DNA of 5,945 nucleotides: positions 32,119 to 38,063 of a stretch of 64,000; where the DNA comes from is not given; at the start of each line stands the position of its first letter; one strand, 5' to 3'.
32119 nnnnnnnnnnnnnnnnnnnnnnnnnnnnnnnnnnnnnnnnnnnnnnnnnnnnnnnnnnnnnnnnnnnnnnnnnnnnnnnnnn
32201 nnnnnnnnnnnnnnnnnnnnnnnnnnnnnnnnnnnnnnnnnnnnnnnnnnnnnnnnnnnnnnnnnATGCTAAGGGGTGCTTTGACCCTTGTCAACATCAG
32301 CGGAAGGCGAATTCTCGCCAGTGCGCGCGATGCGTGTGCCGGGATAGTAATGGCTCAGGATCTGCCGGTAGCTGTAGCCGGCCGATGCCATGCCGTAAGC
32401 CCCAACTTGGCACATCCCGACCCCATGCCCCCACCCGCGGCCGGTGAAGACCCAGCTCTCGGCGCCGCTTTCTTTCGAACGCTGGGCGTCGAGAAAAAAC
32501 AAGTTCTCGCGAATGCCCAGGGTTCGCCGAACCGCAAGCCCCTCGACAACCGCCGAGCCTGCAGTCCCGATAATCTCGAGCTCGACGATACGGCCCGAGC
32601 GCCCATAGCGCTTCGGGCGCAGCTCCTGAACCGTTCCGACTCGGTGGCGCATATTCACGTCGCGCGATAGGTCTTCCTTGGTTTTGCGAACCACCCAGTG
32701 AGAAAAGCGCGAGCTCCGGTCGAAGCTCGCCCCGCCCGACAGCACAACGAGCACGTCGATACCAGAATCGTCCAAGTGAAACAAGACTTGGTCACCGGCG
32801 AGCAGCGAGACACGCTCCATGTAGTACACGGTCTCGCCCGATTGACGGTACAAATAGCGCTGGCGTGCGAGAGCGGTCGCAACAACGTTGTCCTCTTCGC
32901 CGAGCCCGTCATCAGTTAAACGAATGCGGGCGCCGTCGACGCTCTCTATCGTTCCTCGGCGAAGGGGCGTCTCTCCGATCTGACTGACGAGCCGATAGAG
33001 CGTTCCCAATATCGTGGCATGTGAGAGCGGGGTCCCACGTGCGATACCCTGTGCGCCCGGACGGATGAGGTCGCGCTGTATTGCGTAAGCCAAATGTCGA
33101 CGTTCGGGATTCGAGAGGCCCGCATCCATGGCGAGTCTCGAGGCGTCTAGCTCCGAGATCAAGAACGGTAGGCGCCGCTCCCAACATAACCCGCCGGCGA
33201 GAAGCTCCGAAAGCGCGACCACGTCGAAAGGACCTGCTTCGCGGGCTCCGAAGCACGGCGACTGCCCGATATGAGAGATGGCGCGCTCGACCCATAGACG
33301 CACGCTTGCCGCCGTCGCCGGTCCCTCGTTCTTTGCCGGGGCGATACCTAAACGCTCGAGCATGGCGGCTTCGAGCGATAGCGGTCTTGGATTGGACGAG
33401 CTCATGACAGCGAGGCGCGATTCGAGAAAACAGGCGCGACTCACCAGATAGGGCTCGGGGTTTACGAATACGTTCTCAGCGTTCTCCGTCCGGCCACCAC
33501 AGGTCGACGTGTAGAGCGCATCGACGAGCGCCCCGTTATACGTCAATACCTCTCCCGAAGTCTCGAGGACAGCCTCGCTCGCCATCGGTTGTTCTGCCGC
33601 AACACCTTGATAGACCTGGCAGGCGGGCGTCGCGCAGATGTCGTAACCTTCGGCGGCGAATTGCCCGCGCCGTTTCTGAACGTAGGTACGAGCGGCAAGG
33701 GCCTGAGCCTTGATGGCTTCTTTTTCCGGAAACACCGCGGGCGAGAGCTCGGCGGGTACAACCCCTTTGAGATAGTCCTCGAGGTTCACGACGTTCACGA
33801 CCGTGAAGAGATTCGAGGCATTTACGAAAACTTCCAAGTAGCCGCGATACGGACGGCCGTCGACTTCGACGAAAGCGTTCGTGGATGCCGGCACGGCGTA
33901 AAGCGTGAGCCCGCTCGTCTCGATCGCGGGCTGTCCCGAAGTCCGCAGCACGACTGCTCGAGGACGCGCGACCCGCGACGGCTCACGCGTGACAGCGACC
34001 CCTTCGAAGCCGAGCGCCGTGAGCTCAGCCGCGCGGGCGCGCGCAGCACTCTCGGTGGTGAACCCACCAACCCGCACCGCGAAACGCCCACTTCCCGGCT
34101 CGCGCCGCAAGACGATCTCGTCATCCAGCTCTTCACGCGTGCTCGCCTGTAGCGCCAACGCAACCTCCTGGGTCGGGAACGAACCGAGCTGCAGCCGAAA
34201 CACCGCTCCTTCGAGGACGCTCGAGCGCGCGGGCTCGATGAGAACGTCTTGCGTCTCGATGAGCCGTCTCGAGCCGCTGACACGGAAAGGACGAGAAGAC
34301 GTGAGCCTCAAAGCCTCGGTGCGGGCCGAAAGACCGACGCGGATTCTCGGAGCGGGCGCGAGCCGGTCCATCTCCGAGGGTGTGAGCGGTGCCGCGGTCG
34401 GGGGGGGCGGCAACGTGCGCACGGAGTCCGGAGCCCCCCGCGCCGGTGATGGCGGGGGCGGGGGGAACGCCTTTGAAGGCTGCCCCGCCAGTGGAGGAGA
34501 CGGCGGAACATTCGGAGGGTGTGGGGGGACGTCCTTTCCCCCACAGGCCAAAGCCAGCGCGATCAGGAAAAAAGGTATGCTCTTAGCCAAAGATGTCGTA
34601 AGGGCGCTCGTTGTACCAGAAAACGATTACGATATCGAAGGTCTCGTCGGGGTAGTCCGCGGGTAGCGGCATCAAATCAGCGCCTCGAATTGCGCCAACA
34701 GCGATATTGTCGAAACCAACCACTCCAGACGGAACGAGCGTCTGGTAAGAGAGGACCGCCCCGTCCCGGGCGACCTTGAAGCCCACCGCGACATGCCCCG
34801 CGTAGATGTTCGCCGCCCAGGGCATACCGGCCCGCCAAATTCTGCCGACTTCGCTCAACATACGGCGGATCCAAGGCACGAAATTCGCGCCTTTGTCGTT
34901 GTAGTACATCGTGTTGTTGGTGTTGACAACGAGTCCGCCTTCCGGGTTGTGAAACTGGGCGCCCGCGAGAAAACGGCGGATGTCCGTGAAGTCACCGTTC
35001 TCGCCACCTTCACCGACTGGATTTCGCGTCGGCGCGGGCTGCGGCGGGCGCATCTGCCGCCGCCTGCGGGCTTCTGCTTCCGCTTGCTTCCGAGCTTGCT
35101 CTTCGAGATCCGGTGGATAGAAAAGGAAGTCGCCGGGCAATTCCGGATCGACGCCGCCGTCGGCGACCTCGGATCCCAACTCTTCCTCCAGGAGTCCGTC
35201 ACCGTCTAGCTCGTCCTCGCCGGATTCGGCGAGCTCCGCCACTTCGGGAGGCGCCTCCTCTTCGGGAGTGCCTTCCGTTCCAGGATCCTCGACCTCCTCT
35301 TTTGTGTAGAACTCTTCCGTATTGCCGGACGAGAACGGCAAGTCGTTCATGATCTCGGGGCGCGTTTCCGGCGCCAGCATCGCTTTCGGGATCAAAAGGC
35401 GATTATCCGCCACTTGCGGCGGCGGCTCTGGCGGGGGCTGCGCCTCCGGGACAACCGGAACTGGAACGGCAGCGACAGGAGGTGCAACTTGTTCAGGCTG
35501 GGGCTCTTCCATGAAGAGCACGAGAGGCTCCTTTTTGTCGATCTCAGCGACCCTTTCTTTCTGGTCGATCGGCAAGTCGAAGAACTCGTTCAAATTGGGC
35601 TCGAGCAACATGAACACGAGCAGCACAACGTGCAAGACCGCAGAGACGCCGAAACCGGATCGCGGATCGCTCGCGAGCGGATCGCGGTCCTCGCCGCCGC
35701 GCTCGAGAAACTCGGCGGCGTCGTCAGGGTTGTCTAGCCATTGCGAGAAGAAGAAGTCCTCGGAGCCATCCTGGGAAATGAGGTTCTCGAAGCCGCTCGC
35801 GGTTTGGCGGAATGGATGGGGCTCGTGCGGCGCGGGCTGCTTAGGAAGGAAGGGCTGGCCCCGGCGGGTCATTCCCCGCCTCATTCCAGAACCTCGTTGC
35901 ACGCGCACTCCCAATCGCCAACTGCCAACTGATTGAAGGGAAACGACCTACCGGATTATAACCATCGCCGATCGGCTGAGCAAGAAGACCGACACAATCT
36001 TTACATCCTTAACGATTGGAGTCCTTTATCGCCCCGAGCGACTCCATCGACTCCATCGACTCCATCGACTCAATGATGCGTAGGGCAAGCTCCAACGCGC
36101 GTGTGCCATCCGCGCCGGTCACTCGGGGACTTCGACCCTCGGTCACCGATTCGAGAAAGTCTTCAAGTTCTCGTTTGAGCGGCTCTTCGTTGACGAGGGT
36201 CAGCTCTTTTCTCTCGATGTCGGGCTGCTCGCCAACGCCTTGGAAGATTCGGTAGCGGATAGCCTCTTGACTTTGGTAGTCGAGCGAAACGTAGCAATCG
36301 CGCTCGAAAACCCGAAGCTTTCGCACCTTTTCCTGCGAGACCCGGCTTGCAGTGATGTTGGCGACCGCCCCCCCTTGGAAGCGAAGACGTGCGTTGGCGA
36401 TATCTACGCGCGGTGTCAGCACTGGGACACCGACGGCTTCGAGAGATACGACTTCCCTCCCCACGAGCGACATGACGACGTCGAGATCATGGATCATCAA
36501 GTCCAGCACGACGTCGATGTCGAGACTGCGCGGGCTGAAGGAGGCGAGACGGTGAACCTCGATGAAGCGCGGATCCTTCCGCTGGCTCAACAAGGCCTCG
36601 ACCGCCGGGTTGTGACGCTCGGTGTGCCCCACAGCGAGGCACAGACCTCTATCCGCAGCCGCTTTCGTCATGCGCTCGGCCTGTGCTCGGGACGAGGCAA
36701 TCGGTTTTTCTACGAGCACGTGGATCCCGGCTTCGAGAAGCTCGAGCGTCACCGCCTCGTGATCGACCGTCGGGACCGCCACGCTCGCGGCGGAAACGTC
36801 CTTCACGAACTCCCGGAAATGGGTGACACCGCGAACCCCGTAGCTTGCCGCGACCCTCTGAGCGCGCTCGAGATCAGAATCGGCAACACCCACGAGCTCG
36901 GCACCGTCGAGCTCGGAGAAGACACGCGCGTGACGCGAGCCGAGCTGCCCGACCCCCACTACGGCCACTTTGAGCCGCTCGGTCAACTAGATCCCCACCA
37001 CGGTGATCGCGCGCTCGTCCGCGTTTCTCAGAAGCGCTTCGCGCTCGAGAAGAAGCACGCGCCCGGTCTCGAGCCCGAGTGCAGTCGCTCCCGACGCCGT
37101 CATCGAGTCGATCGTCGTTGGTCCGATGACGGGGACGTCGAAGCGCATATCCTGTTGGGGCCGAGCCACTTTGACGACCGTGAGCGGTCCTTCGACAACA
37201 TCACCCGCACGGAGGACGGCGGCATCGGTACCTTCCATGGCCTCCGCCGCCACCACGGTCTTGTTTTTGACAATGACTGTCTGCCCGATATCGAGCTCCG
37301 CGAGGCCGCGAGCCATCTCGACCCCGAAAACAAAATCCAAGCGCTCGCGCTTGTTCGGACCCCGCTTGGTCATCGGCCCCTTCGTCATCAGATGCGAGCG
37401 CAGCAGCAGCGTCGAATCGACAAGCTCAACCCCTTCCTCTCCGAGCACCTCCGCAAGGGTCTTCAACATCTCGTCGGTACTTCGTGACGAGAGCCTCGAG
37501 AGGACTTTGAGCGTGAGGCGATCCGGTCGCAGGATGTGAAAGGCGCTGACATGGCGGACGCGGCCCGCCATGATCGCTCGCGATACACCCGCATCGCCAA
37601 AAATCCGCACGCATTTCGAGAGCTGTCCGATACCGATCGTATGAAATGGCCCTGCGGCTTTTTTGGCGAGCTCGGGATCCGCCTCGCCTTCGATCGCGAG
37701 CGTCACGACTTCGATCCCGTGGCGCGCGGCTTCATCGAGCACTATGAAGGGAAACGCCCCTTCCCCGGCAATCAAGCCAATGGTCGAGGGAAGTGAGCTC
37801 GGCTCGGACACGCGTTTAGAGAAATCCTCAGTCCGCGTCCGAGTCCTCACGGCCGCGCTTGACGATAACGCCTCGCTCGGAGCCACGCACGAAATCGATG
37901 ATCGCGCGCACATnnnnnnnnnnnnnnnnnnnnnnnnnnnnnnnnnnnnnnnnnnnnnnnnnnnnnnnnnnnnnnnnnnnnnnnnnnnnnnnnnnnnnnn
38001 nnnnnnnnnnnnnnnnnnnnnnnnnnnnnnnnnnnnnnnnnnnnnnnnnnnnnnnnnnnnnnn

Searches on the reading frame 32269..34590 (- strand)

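Call 24: search_protein_families(library=pfam, proteins=[window:32269-34590:-], max_evalue=0.00001)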
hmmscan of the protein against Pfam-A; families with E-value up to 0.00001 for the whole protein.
window:32269-34590:- (773 aa): 2 families
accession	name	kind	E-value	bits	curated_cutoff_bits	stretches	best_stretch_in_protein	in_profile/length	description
PF08486.15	SpoIID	-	1.7e-24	86.7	23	1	262-351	5-97/97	Stage II sporulation protein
PF05036.18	SPOR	-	4.2e-09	37.1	21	1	130-201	4-76/76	SPOR domain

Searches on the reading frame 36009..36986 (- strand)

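Call 24: search_protein_families(library=pfam, proteins=[window:36009-36986:-], max_evalue=0.00001)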
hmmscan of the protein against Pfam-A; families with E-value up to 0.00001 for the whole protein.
window:36009-36986:- (325 aa): 3 families
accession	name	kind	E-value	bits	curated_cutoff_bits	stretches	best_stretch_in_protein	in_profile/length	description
PF01408.29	GFO_IDH_MocA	-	1.1e-29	104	24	1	5-121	1-120/120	Oxidoreductase family, NAD-binding Rossmann fold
PF02894.22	GFO_IDH_MocA_C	-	3.3e-09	37.3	22.9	1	159-310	42-212/218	Oxidoreductase family, C-terminal alpha/beta domain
PF22725.1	GFO_IDH_MocA_C3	-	8.5e-09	35.9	27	1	158-226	44-116/124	GFO/IDH/MocA C-terminal domain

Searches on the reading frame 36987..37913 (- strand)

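Call 24: search_protein_families(library=pfam, proteins=[window:36987-37913:-], max_evalue=0.00001)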
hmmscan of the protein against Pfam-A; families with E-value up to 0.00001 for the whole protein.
window:36987-37913:- (308 aa): 2 families
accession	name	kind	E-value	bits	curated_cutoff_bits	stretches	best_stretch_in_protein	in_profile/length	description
PF06230.17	LpxI_C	-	5.4e-42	143.2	25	1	178-306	2-131/131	LpxI C-terminal domain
PF17930.7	LpxI_N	-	2e-30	105.9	25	1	44-172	1-127/129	LpxI N-terminal domain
